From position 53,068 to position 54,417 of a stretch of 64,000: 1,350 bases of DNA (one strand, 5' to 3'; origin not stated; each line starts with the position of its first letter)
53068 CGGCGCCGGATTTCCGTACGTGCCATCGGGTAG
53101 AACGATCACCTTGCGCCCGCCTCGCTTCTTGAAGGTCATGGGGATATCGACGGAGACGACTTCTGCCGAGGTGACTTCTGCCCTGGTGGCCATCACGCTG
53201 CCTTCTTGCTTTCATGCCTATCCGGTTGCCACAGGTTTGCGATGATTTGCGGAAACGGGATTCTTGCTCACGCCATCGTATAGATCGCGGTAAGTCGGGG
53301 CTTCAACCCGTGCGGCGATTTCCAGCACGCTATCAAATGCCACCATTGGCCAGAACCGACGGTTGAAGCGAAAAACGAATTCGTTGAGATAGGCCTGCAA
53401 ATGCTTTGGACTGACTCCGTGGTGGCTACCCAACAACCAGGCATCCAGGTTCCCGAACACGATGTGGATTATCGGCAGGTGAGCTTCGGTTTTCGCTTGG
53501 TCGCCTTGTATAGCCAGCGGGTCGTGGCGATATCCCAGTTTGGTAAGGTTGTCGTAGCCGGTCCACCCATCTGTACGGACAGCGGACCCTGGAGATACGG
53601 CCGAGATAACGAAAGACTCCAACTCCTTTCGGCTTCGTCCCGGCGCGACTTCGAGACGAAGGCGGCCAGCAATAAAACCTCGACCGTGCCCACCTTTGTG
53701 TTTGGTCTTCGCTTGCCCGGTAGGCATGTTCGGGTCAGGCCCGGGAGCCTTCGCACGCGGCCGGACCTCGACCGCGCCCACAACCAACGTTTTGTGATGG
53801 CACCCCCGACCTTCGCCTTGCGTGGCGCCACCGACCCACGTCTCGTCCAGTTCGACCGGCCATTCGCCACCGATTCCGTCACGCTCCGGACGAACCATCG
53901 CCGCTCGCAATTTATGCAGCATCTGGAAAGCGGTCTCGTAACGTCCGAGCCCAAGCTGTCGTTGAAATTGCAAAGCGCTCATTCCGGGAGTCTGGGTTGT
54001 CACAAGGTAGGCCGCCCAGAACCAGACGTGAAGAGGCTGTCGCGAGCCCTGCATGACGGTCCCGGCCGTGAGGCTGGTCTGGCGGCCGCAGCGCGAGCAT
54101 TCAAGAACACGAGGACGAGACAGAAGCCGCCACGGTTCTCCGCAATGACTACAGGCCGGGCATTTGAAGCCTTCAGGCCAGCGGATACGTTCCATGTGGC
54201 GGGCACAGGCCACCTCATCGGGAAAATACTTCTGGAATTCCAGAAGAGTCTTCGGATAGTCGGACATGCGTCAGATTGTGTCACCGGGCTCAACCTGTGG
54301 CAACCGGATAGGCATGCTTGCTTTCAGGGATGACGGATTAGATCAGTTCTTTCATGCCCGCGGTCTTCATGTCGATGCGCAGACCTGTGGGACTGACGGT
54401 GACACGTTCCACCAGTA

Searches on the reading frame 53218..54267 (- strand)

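Call 8: search_protein_families(library=padloc, proteins=[window:53218-54267:-], max_evalue=0.001)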
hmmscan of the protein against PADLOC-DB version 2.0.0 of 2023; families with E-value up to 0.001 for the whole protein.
window:53218-54267:- (349 aa): 0 families

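Call 9: search_protein_families(library=pfam, proteins=[window:53218-54267:-], max_evalue=0.001)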
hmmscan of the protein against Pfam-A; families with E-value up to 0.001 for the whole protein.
window:53218-54267:- (349 aa): 2 families
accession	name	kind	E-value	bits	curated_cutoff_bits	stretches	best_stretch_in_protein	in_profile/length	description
PF12762.13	DDE_Tnp_IS1595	-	1.4e-32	113.3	27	1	137-302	5-153/153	ISXO2-like transposase domain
PF12760.12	Zn_ribbon_IS1595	-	1.6e-10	41.2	25.4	1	16-63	1-46/46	Transposase zinc-ribbon domain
